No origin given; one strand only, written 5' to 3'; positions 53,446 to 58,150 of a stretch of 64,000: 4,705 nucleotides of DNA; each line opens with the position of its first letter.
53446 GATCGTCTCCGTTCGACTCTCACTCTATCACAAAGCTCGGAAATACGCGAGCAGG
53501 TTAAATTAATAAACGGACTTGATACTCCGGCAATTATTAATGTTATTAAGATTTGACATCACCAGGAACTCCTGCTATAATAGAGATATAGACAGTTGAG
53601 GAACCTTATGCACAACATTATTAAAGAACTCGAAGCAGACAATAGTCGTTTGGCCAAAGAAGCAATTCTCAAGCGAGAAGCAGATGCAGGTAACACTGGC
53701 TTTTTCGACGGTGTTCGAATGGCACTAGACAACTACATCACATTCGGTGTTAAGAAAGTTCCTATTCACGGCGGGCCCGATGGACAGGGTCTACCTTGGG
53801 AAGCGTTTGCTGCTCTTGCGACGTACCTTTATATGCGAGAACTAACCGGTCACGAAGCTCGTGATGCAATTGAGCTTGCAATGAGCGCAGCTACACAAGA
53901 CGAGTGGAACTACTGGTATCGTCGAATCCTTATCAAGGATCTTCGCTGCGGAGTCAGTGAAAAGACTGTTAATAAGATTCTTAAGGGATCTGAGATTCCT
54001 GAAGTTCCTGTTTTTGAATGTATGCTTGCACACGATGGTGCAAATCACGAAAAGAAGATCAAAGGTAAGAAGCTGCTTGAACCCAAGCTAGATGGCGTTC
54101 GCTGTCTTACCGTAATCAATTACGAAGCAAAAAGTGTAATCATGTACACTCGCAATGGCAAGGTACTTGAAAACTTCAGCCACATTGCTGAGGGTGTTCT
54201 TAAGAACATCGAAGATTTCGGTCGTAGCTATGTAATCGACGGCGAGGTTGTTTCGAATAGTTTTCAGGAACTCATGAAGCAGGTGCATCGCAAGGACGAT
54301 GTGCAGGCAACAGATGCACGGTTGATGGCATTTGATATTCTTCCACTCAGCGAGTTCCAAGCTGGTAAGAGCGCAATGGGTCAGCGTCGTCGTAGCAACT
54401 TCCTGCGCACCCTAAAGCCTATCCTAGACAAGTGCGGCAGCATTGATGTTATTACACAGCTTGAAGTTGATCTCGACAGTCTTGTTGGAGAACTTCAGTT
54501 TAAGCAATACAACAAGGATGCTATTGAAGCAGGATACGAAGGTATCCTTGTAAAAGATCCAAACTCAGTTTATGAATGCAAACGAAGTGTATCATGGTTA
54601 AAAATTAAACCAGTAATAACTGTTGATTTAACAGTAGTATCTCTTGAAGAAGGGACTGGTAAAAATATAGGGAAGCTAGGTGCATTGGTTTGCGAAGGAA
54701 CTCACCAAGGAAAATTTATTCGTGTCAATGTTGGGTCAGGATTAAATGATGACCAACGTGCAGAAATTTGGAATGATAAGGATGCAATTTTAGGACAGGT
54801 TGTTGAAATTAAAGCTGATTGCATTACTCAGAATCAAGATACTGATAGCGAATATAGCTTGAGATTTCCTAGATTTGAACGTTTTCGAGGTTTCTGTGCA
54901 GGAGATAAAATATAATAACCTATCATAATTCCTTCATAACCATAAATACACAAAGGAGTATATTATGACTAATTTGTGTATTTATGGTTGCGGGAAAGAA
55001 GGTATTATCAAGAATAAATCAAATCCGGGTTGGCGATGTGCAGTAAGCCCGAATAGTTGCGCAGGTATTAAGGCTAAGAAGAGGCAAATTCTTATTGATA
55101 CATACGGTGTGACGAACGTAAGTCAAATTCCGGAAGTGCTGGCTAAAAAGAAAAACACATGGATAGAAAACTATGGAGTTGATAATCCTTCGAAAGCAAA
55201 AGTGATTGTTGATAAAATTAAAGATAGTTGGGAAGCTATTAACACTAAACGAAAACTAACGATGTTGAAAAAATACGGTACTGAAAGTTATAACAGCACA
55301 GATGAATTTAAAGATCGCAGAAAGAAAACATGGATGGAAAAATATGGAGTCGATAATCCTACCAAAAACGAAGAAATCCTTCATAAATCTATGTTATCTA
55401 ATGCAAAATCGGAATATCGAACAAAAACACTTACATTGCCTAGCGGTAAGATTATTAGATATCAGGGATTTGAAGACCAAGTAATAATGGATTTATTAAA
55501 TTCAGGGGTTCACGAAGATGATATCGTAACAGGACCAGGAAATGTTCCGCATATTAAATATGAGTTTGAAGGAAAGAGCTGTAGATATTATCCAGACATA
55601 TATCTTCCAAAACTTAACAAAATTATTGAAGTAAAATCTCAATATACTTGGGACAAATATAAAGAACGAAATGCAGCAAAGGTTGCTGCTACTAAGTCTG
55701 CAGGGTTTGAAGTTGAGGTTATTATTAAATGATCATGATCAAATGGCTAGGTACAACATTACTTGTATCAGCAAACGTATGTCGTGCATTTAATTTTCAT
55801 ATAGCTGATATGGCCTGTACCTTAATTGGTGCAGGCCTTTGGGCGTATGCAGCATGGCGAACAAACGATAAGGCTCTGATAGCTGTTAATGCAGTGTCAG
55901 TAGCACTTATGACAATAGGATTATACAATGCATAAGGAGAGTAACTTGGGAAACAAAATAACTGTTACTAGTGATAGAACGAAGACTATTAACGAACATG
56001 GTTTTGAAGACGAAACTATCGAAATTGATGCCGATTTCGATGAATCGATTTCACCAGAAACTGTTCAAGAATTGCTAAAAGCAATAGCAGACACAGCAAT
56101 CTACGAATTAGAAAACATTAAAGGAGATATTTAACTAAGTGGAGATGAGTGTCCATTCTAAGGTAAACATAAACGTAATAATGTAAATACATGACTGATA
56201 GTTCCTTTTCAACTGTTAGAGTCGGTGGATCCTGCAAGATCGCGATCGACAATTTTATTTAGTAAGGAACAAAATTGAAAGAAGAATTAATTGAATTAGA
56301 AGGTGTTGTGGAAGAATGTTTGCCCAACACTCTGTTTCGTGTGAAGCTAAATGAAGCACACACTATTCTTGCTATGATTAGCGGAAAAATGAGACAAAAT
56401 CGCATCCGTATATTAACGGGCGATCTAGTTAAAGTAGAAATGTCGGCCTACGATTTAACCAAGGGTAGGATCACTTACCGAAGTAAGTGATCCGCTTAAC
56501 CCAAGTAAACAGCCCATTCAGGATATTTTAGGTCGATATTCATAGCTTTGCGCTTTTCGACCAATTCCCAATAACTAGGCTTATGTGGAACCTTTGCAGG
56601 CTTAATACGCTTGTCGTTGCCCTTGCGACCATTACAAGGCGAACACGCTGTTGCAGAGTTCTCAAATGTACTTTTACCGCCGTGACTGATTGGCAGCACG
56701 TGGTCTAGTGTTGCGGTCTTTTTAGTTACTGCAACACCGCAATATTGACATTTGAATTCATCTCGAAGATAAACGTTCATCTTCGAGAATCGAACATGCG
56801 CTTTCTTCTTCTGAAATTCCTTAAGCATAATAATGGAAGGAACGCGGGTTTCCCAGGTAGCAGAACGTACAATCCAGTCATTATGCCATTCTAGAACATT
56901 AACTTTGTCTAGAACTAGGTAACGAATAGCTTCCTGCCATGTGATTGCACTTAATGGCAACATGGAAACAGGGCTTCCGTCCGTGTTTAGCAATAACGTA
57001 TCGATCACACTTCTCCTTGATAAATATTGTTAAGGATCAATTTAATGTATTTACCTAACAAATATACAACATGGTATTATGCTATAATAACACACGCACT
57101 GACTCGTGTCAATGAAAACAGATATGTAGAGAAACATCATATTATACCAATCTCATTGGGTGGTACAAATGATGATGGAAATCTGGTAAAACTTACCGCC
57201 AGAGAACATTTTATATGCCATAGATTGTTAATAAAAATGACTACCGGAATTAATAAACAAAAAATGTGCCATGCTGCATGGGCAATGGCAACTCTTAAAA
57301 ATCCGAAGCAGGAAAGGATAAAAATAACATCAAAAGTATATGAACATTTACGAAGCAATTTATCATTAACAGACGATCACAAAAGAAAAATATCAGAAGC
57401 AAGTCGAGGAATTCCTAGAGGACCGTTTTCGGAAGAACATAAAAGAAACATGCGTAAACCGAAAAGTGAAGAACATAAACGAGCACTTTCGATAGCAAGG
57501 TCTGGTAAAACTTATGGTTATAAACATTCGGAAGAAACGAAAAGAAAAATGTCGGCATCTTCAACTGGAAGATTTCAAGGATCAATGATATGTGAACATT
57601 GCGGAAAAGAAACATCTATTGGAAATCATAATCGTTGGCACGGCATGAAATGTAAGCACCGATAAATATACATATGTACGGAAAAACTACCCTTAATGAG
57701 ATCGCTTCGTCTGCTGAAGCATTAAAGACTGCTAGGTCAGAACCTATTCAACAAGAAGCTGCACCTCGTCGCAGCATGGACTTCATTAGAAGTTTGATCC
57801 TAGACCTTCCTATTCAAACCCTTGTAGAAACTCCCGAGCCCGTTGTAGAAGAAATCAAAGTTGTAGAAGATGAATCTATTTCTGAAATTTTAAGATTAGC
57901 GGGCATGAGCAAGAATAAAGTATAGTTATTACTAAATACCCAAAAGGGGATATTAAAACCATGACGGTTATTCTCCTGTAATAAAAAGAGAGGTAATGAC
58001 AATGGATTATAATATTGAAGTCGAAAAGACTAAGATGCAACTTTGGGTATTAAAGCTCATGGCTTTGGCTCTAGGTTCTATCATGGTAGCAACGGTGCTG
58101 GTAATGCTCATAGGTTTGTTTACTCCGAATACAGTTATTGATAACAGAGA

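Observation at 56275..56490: Phage-encoded translation initiation factor IF-1 (infA) homologue with TTG start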

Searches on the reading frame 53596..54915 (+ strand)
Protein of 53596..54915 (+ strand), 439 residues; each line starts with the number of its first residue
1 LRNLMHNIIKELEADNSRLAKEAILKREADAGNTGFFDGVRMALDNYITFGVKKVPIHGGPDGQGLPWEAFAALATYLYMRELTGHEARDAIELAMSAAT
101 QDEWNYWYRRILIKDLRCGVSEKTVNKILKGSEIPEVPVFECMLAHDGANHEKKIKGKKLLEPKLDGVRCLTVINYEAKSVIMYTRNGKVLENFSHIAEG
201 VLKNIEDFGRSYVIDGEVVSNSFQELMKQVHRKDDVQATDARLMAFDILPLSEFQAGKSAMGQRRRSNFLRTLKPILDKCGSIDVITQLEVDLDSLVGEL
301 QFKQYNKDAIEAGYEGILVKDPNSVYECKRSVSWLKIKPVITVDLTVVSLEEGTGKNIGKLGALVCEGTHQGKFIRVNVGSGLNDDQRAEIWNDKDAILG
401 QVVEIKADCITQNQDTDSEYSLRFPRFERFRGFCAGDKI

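Call 3: search_protein_families(library=pfam, proteins=[window:53596-54915:+], max_evalue=0.01)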
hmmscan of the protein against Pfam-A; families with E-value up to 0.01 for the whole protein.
window:53596-54915:+ (439 aa): 4 families
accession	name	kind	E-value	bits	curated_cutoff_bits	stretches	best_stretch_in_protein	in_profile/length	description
PF01068.26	DNA_ligase_A_M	-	1.7e-20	74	26.2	1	143-338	2-204/204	ATP dependent DNA ligase domain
PF14743.12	DNA_ligase_OB_2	-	3.4e-11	43.4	28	1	352-431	1-66/66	DNA ligase OB-like domain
PF09414.15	RNA_ligase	-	2.2e-06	28.4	27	1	162-338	6-171/171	RNA ligase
PF04679.21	DNA_ligase_A_C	-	0.0039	18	27.5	0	402-431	68-91/94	ATP dependent DNA ligase C terminal region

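Call 28: search_dna_similar(query=window:53596-54912:+, collection=phages, mode=protein, max_rows=15)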
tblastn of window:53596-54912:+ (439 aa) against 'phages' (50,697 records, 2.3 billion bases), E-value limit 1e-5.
Records with a match: 1463; places in all: 1463; records where one place covers at least 80% of the query: 711.
Best place of each record, by identity: <60% 1463.
By first word of the organism name: Klebsiella 292; Escherichia 278; Vibrio 184; Pseudomonas 76; Bacillus 68; Acinetobacter 66; Aeromonas 52; Enterobacter 51; Ralstonia 32; Rhizobium 32; and 66 more.
By host as written in the record: - 210; Escherichia coli 103; Klebsiella pneumoniae 95; Pseudomonas putida KT2440 and Paw85 28; Acinetobacter baumannii 19; Vibrio cholerae 19; Escherichia coli str. K-12 substr. MG1655 17; Enterobacter cloacae 16; and 439 more.
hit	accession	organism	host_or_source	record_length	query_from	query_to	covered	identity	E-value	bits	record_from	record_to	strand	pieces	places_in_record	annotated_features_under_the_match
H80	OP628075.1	Lysinibacillus phage vB_LfM_LysYB1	Lysinibacillus fusiformis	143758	7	431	97%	34.6%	4e-52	194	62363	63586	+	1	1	DNA ligase (ATP) activity protein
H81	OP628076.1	Lysinibacillus phage vB_LfM_LysYB2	Lysinibacillus fusiformis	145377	7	431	97%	34.6%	4e-52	194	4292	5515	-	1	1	DNA ligase (ATP) activity protein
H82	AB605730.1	Bacillus phage SP-10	-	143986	8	431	97%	34.3%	1e-40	160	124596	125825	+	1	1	ATP-dependent DNA ligase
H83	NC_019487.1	Bacillus phage SP-10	-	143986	8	431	97%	34.3%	1e-40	160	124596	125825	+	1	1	ATP-dependent DNA ligase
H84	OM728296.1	Bacillus phage vB_BsuM-Goe26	Bacillus subtilis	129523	8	431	97%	34.3%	2e-41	163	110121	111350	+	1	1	lig: DNA ligase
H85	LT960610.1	Bacillus phage SBSphiC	Bacillus subtilis BEST7003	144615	8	431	97%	34.3%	3e-41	162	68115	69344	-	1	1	record has no annotation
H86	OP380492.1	Bacillus phage Nachito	Bacillus sp. ET1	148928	8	431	97%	34.0%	2e-40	160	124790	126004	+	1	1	DNA ligase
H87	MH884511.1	Exiguobacterium phage vB_EalM-132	Exiguobacterium alkaliphilum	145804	17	432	95%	33.0%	1e-45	175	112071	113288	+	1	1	DNA ligase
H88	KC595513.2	Bacillus phage Shanette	Bacillus cereus BGSC 6E1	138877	8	431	97%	31.5%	6e-42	164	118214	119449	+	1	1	ATP dependent DNA ligase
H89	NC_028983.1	Bacillus phage Shanette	Bacillus cereus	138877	8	431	97%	31.5%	6e-42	164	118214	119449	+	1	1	ATP dependent DNA ligase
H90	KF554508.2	Bacillus phage CP-51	Bacillus cereus HER1399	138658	8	431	97%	31.0%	9e-41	160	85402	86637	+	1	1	putative ligase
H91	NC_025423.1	Bacillus phage CP-51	Bacillus cereus HER1399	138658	8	431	97%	31.0%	9e-41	160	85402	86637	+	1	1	putative ligase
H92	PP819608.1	Bacillus phage Adastra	Bacillus subtilis CU 1065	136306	32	431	91%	32.8%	2e-42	166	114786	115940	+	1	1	DNA ligase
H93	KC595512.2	Bacillus phage JL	Bacillus cereus BGSC 6E1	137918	8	431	97%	30.8%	1e-40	160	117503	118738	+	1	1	ATP dependent DNA ligase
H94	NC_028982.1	Bacillus phage JL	Bacillus cereus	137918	8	431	97%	30.8%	1e-40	160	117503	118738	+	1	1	ATP dependent DNA ligase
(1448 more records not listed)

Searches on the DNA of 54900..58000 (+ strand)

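Call 6: search_dna_similar(query=window:54900-58000:+, collection=phages, mode=near, max_rows=25)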
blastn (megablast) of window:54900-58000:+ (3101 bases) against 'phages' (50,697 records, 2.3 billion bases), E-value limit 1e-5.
No match.

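Call 70: search_rna_families(source=window, start=55400, end=57200, threshold=evalue, max_evalue=1)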
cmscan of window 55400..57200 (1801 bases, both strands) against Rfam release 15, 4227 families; matches with E-value up to 1: 1.
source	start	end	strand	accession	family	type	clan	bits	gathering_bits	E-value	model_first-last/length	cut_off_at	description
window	56772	56848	+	RF01739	Glutamine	Cis-reg; riboswitch;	-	19.9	35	0.33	1-53/53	no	Glutamine riboswitch aptamer (glnA leader)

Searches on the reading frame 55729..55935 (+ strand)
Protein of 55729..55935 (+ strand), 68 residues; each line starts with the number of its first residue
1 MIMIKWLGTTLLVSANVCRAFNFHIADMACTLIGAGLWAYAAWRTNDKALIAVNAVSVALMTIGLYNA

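Call 3: search_protein_families(library=pfam, proteins=[window:55729-55935:+], max_evalue=0.01)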
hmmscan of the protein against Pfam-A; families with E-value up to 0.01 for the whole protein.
window:55729-55935:+ (68 aa): 3 families
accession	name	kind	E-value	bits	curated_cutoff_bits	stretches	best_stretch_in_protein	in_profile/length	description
PF20189.3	DUF6552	-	1.4e-06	29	27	1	3-67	13-77/78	Family of unknown function (DUF6552)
PF03083.21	MtN3_slv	-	0.00046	20.6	23.7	1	29-63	40-74/87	Sugar efflux transporter for intercellular exchange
PF15055.12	DMAC1_Dmo2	-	0.0019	18.7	27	1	30-65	11-46/47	DMAC1/Dmo2-like domain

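Call 5: search_protein_families(library=phrogs, proteins=[window:55729-55935:+], max_evalue=0.001)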
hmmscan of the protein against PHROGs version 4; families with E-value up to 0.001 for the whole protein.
window:55729-55935:+ (68 aa): 0 families

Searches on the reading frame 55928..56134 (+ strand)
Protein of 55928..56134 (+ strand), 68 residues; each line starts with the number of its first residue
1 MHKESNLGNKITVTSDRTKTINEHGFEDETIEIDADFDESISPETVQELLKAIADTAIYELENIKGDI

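Call 3: search_protein_families(library=pfam, proteins=[window:55928-56134:+], max_evalue=0.01)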
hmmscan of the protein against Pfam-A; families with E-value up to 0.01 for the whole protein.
window:55928-56134:+ (68 aa): 0 families

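Call 5: search_protein_families(library=phrogs, proteins=[window:55928-56134:+], max_evalue=0.001)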
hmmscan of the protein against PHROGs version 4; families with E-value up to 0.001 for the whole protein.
window:55928-56134:+ (68 aa): 0 families

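Call 33: search_protein_families(library=pfam, proteins=[window:55946-56134:+], max_evalue=0.01)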
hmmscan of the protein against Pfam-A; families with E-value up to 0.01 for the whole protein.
window:55946-56134:+ (62 aa): 0 families

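Call 46: search_protein_families(library=phrogs, proteins=[window:55946-56134:+], max_evalue=0.001)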
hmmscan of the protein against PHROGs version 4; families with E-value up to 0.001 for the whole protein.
window:55946-56134:+ (62 aa): 0 families
